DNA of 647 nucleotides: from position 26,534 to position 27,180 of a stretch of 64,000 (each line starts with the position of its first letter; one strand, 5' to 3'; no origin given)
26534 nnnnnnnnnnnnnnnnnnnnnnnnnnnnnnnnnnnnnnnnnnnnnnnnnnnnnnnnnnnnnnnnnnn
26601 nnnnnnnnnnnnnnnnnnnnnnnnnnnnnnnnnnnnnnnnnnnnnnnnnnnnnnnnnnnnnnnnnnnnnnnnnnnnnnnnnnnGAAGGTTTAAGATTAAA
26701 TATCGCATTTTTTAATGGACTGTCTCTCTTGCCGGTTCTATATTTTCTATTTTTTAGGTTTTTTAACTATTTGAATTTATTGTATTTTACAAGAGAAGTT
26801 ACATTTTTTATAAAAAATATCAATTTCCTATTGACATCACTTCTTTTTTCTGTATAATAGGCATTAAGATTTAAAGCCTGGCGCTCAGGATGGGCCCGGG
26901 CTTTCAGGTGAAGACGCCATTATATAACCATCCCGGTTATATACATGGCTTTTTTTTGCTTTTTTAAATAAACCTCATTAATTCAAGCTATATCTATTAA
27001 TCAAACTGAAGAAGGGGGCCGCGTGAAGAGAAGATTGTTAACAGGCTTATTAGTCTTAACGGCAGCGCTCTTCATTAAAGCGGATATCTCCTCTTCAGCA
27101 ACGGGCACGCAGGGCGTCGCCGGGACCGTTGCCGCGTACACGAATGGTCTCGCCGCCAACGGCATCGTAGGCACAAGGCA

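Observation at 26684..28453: AT-rich island between rpoD and rpsU carrying a highly expressed-looking secreted multiheme cytochrome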

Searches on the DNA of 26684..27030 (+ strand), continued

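Call 49: search_with_rna_model(model_id=R1, sources=[L187, L188, L189, L190, L191, L192, L193, L194, L195, L196, L197, L198, L199, L200, L201, L202, L203, L204, L205, L206], max_evalue=1)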
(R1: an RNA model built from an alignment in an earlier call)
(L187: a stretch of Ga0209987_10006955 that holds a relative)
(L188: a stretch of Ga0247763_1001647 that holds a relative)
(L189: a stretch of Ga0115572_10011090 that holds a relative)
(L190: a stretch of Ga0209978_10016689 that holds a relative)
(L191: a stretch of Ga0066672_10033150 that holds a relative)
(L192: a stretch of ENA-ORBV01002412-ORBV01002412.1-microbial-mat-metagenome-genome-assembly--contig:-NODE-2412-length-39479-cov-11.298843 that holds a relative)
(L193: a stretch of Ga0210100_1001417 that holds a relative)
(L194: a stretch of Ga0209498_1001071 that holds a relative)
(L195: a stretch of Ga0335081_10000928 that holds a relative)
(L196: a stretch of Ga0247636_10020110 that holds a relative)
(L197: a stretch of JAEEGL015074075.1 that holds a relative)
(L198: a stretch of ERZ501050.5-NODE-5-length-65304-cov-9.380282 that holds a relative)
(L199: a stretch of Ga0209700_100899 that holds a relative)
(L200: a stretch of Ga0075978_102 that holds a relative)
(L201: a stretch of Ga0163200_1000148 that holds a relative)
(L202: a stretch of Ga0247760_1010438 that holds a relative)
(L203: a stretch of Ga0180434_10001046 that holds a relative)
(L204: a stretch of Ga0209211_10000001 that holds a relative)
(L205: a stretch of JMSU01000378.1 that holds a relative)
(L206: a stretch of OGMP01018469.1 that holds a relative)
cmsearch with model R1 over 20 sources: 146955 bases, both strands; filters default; matches with E-value up to 1: 6.
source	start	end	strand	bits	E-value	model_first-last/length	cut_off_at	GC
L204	3366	3437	-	34.8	2.6e-06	1-91/91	no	0.43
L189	2169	2262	+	23.2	0.0024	1-91/91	no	0.38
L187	1617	1711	-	16.1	0.15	1-91/91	no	0.57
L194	3871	3910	-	16.1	0.15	1-91/91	no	0.32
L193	131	217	-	14.9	0.31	1-91/91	no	0.49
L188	7706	7798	+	14.8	0.34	1-91/91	no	0.49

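Call 58: search_with_rna_model(model_id=R1, sources=[window, L001, L004, L007, L008, L009, L010, L011, L012, L013, L014, L015, L016, L020, L023, L024, L025, L026, L030, L106, L143, L174, L178, L161, L138, L089, L114, L176, L179, L175, L094], max_evalue=0.005, make_alignment=true)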
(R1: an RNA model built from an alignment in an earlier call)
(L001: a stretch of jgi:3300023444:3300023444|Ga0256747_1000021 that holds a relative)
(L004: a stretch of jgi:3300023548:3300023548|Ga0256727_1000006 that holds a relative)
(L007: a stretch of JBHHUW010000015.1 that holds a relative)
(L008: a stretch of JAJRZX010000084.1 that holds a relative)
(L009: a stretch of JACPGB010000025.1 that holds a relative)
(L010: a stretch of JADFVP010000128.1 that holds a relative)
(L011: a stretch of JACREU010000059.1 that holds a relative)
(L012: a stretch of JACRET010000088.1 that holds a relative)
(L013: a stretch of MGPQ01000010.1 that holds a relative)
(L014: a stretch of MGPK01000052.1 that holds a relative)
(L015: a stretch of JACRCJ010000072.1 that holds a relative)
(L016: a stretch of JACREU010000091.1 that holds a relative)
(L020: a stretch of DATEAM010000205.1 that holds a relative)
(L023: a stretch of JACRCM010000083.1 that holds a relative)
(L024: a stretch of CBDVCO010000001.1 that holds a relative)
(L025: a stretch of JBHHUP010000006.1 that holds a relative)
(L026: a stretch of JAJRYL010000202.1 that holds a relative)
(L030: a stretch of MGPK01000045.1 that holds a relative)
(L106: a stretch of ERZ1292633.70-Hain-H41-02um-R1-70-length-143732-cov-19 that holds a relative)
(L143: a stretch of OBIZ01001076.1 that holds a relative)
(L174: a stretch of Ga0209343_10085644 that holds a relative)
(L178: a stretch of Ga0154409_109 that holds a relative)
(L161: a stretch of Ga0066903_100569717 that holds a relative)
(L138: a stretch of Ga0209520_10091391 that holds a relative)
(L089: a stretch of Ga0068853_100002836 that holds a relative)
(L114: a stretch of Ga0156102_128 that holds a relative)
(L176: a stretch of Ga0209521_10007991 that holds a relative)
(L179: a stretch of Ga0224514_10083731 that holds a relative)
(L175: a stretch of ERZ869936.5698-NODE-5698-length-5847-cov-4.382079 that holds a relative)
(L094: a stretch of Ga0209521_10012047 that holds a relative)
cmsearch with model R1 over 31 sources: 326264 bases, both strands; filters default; matches with E-value up to 0.005: 33.
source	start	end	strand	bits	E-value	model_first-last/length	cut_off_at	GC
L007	5846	5936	+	89.1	7.6e-20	1-91/91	no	0.44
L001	7834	7924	+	86.4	3.6e-19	1-91/91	no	0.49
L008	5843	5933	+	83.3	2.2e-18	1-91/91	no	0.45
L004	7837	7927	+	78.3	4.4e-17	1-91/91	no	0.49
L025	5852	5944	+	78.2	4.5e-17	1-91/91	no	0.42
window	26871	26957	+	73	1e-15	1-91/91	no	0.47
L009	5878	5967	+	68.9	1.1e-14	1-91/91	no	0.47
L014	5804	5891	+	67.3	2.8e-14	1-91/91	no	0.53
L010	5734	5826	+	63.4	2.7e-13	1-91/91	no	0.43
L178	1201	1288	-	55.3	3.3e-11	1-91/91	no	0.5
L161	516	605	-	46.5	5.9e-09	1-91/91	no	0.58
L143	60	156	-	45.8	8.6e-09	1-91/91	no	0.44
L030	5828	5923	+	39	4.9e-07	1-91/91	no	0.55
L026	5854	5944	+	38.7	5.9e-07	1-91/91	no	0.42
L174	455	553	-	38.2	7.7e-07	1-91/91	no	0.57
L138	257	340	+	38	8.6e-07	1-91/91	no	0.48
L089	3572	3659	-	37.8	9.9e-07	1-91/91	no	0.52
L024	5706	5799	+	37.2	1.4e-06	1-91/91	no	0.44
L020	5831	5930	+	37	1.5e-06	1-91/91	no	0.55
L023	5634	5728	+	36.7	1.9e-06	1-91/91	no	0.59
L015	250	345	+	36.1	2.6e-06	1-91/91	no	0.49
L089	10594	10684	+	35.7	3.3e-06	1-91/91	no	0.6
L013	5864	5955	+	35.3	4.3e-06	1-91/91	no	0.48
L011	5864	5955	+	34.9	5.4e-06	1-91/91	no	0.49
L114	4255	4326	+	34.8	5.7e-06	1-91/91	no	0.43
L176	179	256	+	33.3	1.4e-05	1-91/91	no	0.46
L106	3582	3680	-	32.7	2e-05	1-91/91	no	0.47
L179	980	1063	+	32.5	2.2e-05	1-91/91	no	0.49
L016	5813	5912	+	30.7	6.3e-05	1-91/91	no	0.54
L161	1015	1095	+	30.6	6.7e-05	1-91/91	no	0.57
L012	4818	4913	+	30.5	7.1e-05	1-91/91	no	0.54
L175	1672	1758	-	29.9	0.0001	1-91/91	no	0.57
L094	3819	3933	-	28.8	0.0002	1-91/91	no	0.54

Alignment A7: 33 matches aligned to the model, 159 columns, each read 5' to 3' on its own strand. Consensus structure (alignment columns), stored with it:
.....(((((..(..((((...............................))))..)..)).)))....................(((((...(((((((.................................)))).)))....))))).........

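Call 79: search_with_rna_model(model_id=R1, sources=[L207, L208], max_evalue=1)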
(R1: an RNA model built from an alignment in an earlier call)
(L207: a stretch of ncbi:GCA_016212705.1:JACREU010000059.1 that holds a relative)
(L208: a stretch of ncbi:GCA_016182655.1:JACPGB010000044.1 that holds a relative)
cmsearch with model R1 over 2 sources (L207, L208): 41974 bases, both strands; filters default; matches with E-value up to 1: 3.
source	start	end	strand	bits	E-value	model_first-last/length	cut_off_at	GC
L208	8889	8978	+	43.4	4.7e-09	1-91/91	no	0.48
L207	9885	9976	+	34.9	7e-07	1-91/91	no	0.49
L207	14537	14626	+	13.1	0.27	1-91/91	no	0.52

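Call 88: build_rna_model(alignment_id=A7)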
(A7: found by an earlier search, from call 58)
Model R2 built from alignment A7 (33 sequences, 159 columns); structure: stored with the alignment.
model positions 91; base pairs 22; branch points 1; effective number of sequences 9.22; information 0.627 bits per position. Calibrated on 0.2 Mb of random sequence (short: E-values are rough).
structure used (alignment columns):
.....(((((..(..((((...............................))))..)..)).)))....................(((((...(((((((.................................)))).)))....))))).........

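Call 89: search_with_rna_model(model_id=R2, sources=[window, L017, L018, L019, L021, L022, L027, L028, L029, L031, L032, L033, L034, L035, L036, L037, L038, L039, L040, L041, L042, L043, L044, L045, L046, L047, L048, L049, L050, L051, L052, L053, L054, L055, L056, L057, L058, L059, L060, L061, L062, L063, L064, L065, L066, L067, L068, L069, L070, L071, L072, L073, L074, L075, L076, L077, L078, L079, L080, L081, L082, L083, L084, L085, L086, L207, L208, L089, L161, L175, L176, L114, L094, L138, L179, L204], max_evalue=0.1)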
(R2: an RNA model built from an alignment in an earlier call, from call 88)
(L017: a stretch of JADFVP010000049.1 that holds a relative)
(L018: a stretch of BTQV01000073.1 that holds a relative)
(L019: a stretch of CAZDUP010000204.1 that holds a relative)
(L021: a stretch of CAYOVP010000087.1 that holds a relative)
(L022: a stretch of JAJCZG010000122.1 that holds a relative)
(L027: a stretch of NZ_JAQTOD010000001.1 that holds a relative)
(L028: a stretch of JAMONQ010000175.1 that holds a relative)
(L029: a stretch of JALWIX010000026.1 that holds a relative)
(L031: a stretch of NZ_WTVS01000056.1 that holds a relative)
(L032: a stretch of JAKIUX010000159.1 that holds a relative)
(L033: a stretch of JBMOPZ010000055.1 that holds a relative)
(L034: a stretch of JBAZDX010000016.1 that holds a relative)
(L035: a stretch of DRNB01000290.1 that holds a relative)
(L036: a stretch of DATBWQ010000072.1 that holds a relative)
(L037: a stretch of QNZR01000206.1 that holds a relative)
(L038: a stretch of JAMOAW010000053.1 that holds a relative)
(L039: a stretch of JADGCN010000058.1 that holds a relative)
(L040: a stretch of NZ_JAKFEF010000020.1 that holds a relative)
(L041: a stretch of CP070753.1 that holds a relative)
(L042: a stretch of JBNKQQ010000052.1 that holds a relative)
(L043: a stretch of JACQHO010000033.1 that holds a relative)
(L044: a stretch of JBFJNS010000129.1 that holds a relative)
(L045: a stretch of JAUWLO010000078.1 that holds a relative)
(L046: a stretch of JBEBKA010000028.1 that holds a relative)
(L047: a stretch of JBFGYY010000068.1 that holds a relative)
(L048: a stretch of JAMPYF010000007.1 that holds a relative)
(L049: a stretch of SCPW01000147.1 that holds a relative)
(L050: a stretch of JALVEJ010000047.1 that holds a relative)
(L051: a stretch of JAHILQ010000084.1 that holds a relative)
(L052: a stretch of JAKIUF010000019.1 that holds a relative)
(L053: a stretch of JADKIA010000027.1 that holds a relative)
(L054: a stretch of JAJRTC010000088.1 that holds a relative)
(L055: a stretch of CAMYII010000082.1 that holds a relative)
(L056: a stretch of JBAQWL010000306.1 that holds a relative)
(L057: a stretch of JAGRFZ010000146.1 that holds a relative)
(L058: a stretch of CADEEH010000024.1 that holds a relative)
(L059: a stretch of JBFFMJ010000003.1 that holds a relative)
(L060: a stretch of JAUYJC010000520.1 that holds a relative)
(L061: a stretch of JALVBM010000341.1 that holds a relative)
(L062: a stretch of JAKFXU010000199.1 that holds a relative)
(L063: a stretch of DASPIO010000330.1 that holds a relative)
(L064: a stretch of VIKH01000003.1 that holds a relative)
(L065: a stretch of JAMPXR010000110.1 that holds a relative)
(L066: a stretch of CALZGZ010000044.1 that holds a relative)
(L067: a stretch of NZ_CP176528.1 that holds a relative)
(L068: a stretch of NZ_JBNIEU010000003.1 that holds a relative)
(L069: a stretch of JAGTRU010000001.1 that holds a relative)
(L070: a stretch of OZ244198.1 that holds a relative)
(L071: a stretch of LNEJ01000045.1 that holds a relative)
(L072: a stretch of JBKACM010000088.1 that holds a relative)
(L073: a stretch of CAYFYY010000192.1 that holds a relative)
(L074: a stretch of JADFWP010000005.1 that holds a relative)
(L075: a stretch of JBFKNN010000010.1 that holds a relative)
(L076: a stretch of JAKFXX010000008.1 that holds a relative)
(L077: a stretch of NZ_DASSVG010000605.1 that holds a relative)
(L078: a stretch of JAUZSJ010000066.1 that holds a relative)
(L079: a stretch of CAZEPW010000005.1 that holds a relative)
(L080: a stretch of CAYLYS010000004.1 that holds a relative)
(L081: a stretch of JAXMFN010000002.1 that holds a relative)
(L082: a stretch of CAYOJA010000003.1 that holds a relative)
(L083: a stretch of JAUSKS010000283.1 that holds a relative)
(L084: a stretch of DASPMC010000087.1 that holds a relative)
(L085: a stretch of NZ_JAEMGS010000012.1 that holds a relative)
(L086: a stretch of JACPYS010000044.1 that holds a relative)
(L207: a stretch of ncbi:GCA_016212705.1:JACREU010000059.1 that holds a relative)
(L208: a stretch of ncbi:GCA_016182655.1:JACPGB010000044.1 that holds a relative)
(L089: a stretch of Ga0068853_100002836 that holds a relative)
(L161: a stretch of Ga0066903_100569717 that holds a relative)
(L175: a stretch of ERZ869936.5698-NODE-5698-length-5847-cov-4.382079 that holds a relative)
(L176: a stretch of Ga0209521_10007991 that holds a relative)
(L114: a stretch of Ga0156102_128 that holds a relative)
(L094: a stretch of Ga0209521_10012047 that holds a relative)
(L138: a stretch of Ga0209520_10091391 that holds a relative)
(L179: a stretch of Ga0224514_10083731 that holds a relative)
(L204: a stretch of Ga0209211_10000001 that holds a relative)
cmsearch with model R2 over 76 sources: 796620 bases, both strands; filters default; matches with E-value up to 0.1: 18.
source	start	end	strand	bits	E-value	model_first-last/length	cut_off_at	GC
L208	8889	8978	+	66.1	6.4e-13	1-91/91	no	0.48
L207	9885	9976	+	62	6.2e-12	1-91/91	no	0.49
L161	516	605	-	61.9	6.5e-12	1-91/91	no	0.58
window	26871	26958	+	61.8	6.9e-12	1-91/91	no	0.48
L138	257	340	+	56.5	1.4e-10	1-91/91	no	0.48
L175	1672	1758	-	55.8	2e-10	1-91/91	no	0.57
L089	10594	10684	+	54.2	4.9e-10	1-91/91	no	0.6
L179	980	1063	+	52.5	1.3e-09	1-91/91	no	0.49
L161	1015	1095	+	51.8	1.9e-09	1-91/91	no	0.57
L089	3572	3659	-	50.1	4.7e-09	1-91/91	no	0.52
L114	4255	4326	+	48.6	1.1e-08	1-91/91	no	0.43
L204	3366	3437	-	48.6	1.1e-08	1-91/91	no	0.43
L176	179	257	+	44.9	8.5e-08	1-91/91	no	0.47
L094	3819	3919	-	36.1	1.2e-05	1-91/91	no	0.53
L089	2287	2372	-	32.9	7.1e-05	1-91/91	no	0.6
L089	7470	7554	+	32.2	0.00011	1-91/91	no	0.55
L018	6861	6943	+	23.7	0.012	1-79/91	3'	0.57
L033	6776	6858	+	20.6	0.069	1-91/91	no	0.47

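Call 90: search_with_rna_model(model_id=R2, sources=[L087, L088, L090, L091, L092, L093, L095, L096, L097, L098, L099, L100, L101, L102, L103, L104, L105, L106, L107, L108, L109, L110, L111, L112, L113, L115, L116, L117, L118, L119, L120, L121, L122, L123, L124, L125, L126, L127, L128, L129, L130, L131, L132, L133, L134, L135, L136, L137, L139, L140, L141, L142, L143, L144, L145, L146, L147, L148, L149, L150, L151, L152, L153, L154, L155, L156, L157, L158, L159, L160, L162, L163, L164, L165, L166, L167, L168, L169, L170, L171, L172, L173, L174, L177, L178, L180, L181, L182, L183, L184, L185, L186, L187, L188, L189, L190, L191, L192, L193, L194], max_evalue=0.01)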
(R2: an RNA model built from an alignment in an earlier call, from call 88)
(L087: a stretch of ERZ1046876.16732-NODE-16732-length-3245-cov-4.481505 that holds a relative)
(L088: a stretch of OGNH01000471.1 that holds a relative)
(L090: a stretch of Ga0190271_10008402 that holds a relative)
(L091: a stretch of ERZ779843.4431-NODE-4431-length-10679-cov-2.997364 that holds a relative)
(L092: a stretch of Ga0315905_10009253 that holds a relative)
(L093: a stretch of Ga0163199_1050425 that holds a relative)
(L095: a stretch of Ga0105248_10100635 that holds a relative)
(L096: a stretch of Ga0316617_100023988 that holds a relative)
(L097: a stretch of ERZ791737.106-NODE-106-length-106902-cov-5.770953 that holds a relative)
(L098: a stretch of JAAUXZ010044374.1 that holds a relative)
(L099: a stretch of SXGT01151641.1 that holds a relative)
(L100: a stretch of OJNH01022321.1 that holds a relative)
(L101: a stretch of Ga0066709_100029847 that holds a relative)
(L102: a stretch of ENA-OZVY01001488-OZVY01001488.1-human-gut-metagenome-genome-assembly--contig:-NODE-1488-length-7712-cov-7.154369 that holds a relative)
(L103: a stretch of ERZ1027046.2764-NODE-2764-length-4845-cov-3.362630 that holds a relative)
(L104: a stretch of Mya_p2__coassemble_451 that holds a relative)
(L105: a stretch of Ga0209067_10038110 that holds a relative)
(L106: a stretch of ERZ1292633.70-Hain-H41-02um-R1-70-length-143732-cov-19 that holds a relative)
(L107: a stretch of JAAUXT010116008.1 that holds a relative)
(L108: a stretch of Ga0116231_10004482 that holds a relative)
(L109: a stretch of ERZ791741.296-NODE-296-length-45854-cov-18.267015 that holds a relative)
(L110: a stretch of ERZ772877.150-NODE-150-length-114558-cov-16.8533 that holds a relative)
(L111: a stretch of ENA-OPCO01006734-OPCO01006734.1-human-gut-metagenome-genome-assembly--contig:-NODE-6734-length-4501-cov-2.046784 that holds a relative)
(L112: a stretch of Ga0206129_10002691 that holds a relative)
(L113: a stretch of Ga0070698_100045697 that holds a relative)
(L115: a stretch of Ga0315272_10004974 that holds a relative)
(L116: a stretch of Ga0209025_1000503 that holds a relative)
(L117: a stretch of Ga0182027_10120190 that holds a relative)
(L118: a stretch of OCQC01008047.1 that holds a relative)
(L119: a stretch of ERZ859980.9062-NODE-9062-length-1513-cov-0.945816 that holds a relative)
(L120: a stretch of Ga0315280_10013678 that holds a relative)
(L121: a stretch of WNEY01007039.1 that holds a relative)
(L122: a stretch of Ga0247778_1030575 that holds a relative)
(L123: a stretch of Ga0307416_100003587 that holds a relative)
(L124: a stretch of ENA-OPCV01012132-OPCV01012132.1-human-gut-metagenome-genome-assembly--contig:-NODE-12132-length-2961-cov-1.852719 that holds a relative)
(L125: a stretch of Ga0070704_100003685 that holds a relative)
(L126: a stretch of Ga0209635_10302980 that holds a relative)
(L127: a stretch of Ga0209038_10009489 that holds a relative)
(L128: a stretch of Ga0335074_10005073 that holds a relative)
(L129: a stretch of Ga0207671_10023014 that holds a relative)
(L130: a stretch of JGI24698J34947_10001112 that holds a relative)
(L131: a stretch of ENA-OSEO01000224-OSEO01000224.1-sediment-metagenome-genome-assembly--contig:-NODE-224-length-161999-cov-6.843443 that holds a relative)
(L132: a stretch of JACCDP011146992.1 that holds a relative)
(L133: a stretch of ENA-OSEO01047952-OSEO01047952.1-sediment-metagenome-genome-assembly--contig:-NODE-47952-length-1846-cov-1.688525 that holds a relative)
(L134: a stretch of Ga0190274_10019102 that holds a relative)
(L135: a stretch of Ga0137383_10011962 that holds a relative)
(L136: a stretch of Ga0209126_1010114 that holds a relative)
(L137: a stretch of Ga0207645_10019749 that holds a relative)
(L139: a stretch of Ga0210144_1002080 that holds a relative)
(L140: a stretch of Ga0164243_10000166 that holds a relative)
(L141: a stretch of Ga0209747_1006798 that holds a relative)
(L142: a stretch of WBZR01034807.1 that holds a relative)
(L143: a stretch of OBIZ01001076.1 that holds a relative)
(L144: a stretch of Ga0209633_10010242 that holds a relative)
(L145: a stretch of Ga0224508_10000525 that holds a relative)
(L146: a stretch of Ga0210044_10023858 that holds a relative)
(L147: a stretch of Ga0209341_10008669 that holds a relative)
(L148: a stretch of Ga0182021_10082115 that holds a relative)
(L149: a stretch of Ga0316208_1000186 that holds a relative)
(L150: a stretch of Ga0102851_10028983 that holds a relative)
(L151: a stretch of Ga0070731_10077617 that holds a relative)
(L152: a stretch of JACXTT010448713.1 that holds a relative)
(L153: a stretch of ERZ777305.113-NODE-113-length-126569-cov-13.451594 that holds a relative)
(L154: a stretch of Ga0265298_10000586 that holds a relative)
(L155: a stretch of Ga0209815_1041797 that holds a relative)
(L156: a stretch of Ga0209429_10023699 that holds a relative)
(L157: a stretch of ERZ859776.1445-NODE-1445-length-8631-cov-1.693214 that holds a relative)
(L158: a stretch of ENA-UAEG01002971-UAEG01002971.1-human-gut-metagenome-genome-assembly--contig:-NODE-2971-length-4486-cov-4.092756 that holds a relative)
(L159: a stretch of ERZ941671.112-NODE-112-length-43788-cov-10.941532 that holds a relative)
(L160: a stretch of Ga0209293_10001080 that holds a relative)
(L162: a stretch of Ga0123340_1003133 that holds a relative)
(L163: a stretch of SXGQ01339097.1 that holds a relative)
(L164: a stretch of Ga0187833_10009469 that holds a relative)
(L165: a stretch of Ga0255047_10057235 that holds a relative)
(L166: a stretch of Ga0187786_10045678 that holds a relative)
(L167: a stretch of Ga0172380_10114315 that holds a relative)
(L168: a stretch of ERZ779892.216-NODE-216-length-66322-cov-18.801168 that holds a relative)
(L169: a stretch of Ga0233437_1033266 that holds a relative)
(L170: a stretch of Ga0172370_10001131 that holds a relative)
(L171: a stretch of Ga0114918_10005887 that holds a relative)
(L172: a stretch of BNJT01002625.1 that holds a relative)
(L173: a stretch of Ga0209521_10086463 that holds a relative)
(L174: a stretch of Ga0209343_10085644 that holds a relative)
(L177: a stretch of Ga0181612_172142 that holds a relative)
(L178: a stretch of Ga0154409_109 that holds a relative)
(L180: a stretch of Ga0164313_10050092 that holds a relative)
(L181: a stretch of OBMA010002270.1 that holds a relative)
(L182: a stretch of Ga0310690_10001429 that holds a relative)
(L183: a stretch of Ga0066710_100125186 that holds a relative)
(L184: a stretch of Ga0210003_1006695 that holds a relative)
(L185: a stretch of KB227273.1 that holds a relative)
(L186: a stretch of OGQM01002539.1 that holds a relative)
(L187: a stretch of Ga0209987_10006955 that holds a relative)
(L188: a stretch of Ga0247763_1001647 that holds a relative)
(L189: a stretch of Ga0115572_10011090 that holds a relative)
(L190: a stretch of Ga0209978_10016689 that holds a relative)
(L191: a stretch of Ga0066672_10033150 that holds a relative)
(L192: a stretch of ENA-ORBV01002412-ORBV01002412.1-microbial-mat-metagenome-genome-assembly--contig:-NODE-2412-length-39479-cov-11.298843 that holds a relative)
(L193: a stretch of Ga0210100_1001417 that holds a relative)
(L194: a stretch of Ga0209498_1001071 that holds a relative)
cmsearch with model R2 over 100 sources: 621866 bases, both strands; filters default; matches with E-value up to 0.01: 11.
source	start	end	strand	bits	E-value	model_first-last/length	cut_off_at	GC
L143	60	156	-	62.3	4.2e-12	1-91/91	no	0.44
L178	1201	1288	-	60.3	1.3e-11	1-91/91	no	0.5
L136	2414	2501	-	59.2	2.3e-11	1-91/91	no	0.53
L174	455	553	-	55.4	2e-10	1-91/91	no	0.57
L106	3582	3680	-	54.6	3e-10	1-91/91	no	0.47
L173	1686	1769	-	48.3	1e-08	1-91/91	no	0.46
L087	2195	2288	+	38.9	1.9e-06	1-91/91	no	0.39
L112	6839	6932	-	38.9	1.9e-06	1-91/91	no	0.39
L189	2169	2262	+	36.8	6.2e-06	1-91/91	no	0.38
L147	1885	1985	-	36.1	9.1e-06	1-91/91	no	0.53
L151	640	716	+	25.2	0.0039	1-91/91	no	0.64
